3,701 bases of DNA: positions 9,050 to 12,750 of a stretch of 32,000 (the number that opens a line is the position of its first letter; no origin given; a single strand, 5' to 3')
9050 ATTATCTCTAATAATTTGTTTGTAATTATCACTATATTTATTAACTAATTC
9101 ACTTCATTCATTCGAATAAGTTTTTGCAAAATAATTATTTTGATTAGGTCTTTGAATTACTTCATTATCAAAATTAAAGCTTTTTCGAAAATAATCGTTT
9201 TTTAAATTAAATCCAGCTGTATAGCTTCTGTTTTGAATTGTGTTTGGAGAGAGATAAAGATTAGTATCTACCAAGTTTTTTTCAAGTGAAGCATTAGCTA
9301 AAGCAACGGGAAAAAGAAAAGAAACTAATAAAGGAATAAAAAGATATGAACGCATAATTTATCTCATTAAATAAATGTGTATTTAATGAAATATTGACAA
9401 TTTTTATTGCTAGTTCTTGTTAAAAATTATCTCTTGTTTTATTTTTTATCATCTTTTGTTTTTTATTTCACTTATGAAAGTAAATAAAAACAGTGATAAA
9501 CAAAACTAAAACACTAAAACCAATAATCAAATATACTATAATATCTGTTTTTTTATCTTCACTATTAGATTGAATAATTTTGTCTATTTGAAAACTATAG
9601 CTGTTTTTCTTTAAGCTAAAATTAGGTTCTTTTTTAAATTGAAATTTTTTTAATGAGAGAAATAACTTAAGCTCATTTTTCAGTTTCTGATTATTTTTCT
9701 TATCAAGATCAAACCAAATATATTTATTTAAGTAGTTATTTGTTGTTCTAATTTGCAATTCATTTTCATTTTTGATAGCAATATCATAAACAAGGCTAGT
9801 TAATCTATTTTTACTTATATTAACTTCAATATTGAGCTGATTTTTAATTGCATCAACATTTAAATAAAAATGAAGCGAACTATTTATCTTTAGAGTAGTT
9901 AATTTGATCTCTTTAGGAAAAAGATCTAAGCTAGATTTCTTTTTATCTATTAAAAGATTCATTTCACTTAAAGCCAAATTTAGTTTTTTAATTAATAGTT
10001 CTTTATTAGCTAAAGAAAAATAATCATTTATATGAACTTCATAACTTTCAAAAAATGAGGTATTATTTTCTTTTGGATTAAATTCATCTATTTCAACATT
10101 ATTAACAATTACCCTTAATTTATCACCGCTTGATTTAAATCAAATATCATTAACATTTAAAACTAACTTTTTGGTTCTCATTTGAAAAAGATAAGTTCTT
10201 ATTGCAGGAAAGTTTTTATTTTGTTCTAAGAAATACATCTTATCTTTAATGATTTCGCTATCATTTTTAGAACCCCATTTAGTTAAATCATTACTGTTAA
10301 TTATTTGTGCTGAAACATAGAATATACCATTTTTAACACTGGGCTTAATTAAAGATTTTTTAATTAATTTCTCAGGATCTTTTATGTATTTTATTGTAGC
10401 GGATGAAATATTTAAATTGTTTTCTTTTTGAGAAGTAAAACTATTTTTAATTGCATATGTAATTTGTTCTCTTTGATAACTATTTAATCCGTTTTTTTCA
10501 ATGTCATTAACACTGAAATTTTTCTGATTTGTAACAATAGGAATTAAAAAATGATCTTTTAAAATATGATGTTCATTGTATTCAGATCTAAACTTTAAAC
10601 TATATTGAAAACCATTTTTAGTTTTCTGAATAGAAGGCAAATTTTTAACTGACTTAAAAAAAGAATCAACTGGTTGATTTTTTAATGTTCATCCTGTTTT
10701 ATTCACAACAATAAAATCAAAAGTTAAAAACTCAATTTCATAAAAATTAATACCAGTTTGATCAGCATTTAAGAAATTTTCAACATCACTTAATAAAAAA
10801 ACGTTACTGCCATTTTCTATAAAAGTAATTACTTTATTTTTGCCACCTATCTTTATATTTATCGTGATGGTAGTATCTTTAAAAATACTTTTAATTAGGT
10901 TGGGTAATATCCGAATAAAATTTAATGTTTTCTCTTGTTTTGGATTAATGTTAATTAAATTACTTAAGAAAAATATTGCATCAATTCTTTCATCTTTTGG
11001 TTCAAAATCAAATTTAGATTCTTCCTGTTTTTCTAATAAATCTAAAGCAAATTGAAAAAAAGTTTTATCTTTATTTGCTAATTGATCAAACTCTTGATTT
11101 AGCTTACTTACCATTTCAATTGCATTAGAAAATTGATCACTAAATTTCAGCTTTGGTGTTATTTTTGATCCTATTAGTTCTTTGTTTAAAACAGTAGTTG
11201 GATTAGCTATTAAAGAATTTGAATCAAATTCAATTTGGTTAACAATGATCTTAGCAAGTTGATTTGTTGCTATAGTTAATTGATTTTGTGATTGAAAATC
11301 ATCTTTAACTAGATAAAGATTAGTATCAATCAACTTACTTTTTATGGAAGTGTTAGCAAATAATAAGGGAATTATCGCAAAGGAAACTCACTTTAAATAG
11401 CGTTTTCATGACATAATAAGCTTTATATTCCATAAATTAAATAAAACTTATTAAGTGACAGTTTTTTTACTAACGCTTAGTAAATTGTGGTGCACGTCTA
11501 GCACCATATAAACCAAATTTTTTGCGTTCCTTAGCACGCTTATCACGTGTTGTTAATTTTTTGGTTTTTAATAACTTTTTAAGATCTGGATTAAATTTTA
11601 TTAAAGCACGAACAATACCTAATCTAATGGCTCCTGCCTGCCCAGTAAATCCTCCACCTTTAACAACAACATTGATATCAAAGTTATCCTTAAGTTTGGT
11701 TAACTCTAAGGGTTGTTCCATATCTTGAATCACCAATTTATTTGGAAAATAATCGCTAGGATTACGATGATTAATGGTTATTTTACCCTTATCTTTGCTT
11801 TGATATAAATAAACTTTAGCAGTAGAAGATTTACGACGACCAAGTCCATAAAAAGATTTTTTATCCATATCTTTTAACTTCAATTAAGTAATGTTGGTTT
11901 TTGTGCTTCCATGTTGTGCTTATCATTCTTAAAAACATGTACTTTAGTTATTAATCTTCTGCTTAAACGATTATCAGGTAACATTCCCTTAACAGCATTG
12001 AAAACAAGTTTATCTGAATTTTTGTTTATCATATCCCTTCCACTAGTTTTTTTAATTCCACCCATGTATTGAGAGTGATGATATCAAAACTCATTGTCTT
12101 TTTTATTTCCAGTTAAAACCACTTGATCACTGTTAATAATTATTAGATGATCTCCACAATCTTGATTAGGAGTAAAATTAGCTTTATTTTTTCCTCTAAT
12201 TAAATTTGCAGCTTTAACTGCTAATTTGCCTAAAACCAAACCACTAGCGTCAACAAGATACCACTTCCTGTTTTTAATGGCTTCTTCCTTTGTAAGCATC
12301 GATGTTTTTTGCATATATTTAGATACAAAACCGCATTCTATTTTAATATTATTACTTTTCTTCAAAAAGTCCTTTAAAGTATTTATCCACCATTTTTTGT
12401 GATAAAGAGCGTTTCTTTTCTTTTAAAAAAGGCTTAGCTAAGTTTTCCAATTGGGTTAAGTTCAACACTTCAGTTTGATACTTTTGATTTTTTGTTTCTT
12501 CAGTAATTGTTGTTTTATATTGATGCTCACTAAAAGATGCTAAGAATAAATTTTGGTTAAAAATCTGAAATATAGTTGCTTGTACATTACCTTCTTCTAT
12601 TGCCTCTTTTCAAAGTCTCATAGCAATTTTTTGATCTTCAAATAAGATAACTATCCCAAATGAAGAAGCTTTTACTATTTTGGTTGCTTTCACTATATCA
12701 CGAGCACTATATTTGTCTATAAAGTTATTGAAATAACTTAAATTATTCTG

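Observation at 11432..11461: Near-consensus sigma-20 promoter upstream of the MG415-like gene (possibly undescribed)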

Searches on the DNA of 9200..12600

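Call 64: search_rna_families(source=window, start=9200, end=12600, threshold=evalue, max_evalue=1)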
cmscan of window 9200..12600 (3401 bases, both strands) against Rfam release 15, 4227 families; matches with E-value up to 1: 2.
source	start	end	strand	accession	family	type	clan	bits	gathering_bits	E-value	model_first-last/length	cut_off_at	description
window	9634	9690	+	RF01283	snoU30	Gene; snRNA; snoRNA; CD-box;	CL00052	24.9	45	0.21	28-84/86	no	Small nucleolar RNA U30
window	9810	9881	+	RF03566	mir-4875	Gene; miRNA;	-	24.5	90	0.086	1-73/73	no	mir-4875 microRNA precursor family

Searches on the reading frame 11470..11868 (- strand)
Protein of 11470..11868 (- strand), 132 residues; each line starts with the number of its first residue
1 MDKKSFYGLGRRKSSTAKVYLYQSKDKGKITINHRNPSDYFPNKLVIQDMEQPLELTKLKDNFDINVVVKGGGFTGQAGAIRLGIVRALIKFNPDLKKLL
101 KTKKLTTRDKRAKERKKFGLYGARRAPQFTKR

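Call 14: find_related_loci(query=window:11470-11868:-, collection=genome_contigs, flank=6000)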
Query window:11470-11868:- (132 aa) in genome_contigs; peptide patterns used: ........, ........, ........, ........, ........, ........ (x = any residue, [..] = any of these).
600 stretches matched a pattern (row limit reached: there are more); 547 encode a relative of the query (tblastn E <= 1e-3); the best 80 are kept; 80 distinct loci.
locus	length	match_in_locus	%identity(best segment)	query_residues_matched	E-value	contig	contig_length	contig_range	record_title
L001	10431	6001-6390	73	1-132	3e-61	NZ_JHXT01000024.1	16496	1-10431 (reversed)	Mycoplasma testudinis ATCC 43263 T384DRAFT_scaffold00024.24_C, whole genome shotgun sequence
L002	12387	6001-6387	73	2-132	9e-59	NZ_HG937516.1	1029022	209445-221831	Mycoplasma amphoriforme A39 chromosome I, complete sequence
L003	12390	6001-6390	71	1-132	1e-56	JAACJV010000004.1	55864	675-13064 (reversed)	MAG: Ureaplasma sp. Hg1 Hg1_4, whole genome shotgun sequence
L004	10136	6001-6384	65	3-132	8e-50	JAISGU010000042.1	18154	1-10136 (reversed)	MAG: Mycoplasmataceae bacterium isolate Hm464_bin127 k119_1573701, whole genome shotgun sequence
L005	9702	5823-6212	64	1-132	4e-49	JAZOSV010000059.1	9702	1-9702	MAG: Mycoplasma sp. isolate T1900045542_YK20190236.MAGScoT_cleanbin_000022 SGB_7821_k141_2288046, whole genome shotgun s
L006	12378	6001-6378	67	5-132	7e-49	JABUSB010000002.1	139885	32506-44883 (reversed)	MAG: Malacoplasma sp. isolate MAG2 scaffold2_size139885, whole genome shotgun sequence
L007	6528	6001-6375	65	6-132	8e-48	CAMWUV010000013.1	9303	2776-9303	MAG TPA_asm: uncultured Mycoplasma sp. isolate SRR14411298_bin.5_metawrap_v1.3_MAG genome assembly, contig: NODE.402_len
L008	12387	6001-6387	55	1-132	8e-43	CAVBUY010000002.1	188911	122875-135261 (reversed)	Alistipes shahii isolate H07663-L1_cleanbin_000029 genome assembly, contig: Spades_H07663-L1_contig_12, whole genome sho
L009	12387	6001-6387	55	1-132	2e-42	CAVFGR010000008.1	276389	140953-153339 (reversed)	bacterium isolate H07626-L1_cleanbin_000021 genome assembly, contig: Spades_H07626-L1_contig_4, whole genome shotgun seq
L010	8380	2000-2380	55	3-132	2e-42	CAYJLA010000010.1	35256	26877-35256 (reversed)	MAG TPA_asm: uncultured Staphylococcaceae bacterium isolate ERP123703_co3_5 genome assembly, contig: NODE_1260_length_35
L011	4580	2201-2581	55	3-132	2e-42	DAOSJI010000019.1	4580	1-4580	MAG TPA_asm: Bacilli bacterium isolate AMR_MDS_1679 NODE_16667_length_4580_cov_16.394254, whole genome shotgun sequence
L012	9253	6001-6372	57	6-132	8e-42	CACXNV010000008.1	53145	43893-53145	MAG: uncultured Erysipelotrichaceae bacterium isolate RUG11432 genome assembly, contig: RUG11432_asm_8, whole genome sho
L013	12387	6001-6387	55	2-132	5e-42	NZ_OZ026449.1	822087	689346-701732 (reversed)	Spiroplasma endosymbiont of Othius punctulatus isolate 54758 chromosome 1, complete sequence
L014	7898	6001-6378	55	4-132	9e-42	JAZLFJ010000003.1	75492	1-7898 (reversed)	MAG: Bacilli bacterium isolate T1900045004_TA20190066.MAGScoT_cleanbin_000114 SGB_4339_k141_779556, whole genome shotgun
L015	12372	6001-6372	56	6-132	7e-42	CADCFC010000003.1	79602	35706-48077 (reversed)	MAG: uncultured Erysipelotrichaceae bacterium isolate RUG14596 genome assembly, contig: RUG14596_asm_3, whole genome sho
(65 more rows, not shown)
